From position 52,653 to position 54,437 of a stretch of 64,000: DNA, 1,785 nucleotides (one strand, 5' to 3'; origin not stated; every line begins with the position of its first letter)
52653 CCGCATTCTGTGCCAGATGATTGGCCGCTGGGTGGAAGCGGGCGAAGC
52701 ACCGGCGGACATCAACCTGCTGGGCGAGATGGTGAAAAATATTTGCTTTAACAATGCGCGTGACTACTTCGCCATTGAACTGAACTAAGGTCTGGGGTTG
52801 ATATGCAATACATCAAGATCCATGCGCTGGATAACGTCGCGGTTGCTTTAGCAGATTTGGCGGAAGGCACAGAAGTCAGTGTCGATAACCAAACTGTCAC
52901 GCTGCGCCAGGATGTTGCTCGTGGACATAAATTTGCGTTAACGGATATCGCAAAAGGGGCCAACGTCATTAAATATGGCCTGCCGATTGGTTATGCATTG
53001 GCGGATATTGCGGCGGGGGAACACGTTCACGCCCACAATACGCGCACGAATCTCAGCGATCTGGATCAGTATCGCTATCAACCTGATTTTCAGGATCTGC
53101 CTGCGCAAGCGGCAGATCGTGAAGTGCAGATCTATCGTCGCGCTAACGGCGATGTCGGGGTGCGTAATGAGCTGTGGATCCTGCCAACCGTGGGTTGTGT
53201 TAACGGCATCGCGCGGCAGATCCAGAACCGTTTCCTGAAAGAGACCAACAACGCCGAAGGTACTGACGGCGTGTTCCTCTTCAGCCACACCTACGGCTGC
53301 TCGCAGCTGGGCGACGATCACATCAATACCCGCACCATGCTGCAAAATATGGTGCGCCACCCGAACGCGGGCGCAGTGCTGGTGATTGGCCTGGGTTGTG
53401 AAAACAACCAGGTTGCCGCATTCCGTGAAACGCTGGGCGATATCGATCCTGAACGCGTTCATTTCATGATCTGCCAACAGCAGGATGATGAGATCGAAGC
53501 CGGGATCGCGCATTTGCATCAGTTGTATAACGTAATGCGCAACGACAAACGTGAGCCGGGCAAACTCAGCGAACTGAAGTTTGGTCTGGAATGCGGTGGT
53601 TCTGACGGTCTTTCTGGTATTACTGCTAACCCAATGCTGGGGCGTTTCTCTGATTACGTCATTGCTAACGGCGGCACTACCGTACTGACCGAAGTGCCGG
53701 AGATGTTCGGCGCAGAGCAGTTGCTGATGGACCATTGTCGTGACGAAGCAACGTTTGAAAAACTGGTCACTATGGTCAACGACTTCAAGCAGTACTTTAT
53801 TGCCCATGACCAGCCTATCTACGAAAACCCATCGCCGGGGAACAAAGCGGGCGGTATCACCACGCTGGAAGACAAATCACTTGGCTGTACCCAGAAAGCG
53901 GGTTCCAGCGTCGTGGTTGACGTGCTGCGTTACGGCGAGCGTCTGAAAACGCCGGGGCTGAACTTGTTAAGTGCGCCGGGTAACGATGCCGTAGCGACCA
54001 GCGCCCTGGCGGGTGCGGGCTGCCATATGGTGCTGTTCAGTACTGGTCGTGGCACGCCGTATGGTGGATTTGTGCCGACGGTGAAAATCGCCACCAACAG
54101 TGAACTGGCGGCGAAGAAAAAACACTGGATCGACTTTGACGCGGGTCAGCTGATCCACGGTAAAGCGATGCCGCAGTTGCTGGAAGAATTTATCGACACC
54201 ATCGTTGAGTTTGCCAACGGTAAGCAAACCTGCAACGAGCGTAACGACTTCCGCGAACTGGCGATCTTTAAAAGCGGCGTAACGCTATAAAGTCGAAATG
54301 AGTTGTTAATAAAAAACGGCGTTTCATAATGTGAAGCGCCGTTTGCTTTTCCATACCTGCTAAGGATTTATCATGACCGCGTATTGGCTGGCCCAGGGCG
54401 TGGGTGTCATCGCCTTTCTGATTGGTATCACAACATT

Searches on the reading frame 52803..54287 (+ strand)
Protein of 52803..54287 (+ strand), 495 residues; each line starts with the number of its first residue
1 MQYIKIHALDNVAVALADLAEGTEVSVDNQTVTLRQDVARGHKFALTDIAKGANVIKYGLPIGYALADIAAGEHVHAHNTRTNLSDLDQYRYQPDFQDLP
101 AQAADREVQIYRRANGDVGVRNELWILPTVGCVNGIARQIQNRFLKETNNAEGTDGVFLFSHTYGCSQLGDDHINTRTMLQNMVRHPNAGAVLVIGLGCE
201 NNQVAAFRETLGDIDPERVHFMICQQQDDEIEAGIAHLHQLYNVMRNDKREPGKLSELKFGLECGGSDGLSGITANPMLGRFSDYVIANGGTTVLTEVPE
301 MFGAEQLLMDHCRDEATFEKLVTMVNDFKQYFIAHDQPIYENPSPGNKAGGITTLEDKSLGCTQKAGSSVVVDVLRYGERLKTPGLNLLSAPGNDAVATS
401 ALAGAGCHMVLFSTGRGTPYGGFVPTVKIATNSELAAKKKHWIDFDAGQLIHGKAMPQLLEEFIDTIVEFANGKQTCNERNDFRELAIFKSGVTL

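Call 57: find_encoding_contigs(protein=window:52803-54287:+, flank=6000, max_places=10)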
Protein window:52803-54287:+ (495 aa): 48 contigs read that carry it; 10 places shown.
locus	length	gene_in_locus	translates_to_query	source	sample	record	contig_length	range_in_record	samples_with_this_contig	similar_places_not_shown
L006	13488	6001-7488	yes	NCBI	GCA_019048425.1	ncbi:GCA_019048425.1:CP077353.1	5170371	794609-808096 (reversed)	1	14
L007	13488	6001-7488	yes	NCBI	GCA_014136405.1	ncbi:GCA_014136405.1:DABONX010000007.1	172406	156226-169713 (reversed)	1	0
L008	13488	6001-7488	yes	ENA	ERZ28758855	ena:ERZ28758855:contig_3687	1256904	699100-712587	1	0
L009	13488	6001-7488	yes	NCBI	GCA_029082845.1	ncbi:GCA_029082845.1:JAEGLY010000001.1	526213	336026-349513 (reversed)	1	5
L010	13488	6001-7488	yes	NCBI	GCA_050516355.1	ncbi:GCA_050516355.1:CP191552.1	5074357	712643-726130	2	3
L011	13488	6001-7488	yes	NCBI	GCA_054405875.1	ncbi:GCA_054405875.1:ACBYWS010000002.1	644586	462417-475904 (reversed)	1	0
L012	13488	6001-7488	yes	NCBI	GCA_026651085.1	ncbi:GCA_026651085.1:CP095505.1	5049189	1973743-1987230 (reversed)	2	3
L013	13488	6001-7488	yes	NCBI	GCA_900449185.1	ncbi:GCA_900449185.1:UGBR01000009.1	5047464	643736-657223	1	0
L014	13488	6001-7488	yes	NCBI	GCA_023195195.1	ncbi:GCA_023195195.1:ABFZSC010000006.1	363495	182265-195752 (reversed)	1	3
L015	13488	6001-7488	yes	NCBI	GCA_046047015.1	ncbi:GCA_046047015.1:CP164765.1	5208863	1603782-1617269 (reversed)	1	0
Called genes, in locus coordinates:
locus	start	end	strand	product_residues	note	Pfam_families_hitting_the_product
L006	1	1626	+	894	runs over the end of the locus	PF16967:TcfC, PF17271:Usher_TcfC, PF15976:CooC_C (weak)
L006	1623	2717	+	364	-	PF07434:CfaE_2nd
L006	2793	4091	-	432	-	PF07690:MFS_1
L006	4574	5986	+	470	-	PF02614:UxaC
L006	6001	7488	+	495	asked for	PF08666:SAF, PF04295:GD_AH_second, PF20629:GD_AH_C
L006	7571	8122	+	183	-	PF10688:Imp-YgjV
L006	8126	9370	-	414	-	PF00375:SDF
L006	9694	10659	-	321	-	PF03741:TerC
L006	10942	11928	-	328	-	PF01408:GFO_IDH_MocA, PF22725:GFO_IDH_MocA_C3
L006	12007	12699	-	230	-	PF02698:DUF218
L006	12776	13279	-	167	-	PF01863:YgjP-like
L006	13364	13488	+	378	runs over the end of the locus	PF26049:RLMG_N, PF06325:PrmA (faint), PF05175:MTS, PF08242:Methyltransf_12, PF13649:Methyltransf_25, PF13847:Methyltransf_31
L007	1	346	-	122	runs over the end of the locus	PF06476:DUF1090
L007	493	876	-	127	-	PF13721:SecD-TM1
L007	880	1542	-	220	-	PF09335:VTT_dom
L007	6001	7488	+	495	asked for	PF08666:SAF, PF04295:GD_AH_second, PF20629:GD_AH_C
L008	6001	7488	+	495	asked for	PF08666:SAF, PF04295:GD_AH_second, PF20629:GD_AH_C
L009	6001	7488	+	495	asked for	PF08666:SAF, PF04295:GD_AH_second, PF20629:GD_AH_C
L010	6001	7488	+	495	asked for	PF08666:SAF, PF04295:GD_AH_second, PF20629:GD_AH_C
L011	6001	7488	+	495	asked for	PF08666:SAF, PF04295:GD_AH_second, PF20629:GD_AH_C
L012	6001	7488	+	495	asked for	PF08666:SAF, PF04295:GD_AH_second, PF20629:GD_AH_C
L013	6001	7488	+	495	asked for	PF08666:SAF, PF04295:GD_AH_second, PF20629:GD_AH_C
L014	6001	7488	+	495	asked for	PF08666:SAF, PF04295:GD_AH_second, PF20629:GD_AH_C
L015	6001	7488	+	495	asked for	PF08666:SAF, PF04295:GD_AH_second, PF20629:GD_AH_C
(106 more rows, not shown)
